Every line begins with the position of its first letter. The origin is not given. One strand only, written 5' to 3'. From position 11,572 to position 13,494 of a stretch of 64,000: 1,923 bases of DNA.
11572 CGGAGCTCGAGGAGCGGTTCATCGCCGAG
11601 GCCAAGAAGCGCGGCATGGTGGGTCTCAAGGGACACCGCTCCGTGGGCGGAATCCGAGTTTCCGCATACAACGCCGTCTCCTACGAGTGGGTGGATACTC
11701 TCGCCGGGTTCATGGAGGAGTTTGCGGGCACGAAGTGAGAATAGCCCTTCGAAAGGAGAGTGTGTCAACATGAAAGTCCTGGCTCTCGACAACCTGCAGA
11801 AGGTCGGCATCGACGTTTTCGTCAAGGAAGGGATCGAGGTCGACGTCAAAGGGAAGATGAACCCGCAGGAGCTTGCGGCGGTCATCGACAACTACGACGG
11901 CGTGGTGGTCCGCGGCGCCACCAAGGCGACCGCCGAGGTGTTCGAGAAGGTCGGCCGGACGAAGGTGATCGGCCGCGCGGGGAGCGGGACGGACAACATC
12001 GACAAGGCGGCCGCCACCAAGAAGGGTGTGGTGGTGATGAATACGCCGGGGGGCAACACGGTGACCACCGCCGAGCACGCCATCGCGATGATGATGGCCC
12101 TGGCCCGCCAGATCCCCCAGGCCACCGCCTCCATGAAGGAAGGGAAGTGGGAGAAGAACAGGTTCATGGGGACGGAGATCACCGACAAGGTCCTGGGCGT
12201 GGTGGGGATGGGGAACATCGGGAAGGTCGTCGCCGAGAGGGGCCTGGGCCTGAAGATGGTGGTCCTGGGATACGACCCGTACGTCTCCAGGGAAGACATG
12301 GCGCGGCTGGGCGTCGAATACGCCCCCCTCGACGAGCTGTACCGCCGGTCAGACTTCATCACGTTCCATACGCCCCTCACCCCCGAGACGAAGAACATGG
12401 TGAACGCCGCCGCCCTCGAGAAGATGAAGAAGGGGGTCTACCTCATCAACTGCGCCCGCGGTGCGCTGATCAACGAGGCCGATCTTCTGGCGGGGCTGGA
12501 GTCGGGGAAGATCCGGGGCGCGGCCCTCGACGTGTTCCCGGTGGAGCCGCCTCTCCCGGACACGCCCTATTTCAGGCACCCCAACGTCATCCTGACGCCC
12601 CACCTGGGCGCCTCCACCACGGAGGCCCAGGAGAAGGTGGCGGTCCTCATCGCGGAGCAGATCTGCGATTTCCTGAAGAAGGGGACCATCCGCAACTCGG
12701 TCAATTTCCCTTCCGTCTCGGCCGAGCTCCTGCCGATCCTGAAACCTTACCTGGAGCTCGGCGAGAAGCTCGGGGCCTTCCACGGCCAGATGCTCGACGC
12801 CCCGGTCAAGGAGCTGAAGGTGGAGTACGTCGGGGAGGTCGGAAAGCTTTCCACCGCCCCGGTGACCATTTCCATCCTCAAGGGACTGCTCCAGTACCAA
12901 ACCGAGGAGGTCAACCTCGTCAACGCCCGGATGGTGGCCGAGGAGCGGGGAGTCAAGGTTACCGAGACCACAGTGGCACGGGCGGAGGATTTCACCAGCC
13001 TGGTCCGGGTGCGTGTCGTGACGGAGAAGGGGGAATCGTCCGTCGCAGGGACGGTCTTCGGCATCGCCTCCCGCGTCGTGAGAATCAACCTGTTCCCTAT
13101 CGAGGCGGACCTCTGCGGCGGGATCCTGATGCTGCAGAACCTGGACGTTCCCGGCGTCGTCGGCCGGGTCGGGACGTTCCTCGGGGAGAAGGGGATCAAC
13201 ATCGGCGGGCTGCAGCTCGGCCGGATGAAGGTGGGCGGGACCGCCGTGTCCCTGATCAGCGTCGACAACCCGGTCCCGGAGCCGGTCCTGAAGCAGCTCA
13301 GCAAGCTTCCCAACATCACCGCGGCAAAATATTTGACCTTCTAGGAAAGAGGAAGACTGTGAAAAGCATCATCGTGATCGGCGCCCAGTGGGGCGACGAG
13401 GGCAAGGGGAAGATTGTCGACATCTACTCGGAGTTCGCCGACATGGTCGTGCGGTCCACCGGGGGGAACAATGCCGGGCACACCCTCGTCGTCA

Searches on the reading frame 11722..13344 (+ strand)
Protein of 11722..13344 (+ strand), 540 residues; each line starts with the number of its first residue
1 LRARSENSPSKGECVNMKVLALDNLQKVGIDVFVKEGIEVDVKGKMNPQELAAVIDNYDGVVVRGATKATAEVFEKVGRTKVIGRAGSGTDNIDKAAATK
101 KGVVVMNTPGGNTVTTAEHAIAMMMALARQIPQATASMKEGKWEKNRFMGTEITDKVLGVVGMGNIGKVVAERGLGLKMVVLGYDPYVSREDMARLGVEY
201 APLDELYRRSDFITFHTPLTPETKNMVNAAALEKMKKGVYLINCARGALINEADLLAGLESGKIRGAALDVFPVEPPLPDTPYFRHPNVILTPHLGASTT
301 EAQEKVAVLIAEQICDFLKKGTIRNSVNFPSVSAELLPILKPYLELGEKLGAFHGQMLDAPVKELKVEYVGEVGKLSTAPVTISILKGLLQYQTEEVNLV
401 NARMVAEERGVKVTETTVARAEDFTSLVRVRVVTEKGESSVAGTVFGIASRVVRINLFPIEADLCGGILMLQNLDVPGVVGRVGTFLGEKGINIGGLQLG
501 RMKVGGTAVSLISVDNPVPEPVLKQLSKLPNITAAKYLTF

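Call 17: search_protein_families(library=pfam, proteins=[window:11722-13344:+], max_evalue=0.001)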
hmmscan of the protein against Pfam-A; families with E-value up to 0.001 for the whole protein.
window:11722-13344:+ (540 aa): 5 families
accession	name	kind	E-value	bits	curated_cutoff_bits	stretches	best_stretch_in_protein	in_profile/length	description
PF02826.25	2-Hacid_dh_C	-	1.7e-65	220.1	25.1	1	121-296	1-178/178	D-isomer specific 2-hydroxyacid dehydrogenase, NAD binding domain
PF19304.4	PGDH_inter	-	4e-36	124.2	27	1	340-456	2-119/119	D-3-phosphoglycerate dehydrogenase intervening domain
PF00389.36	2-Hacid_dh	-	1.2e-34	119.3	24.6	1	19-328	1-134/134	D-isomer specific 2-hydroxyacid dehydrogenase, catalytic domain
PF01842.31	ACT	-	1.4e-09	38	27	1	472-530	6-65/66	ACT domain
PF22629.2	ACT_AHAS_ss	-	4.1e-06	27.3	27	1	472-532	4-65/67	AHAS small subunit-like ACT domain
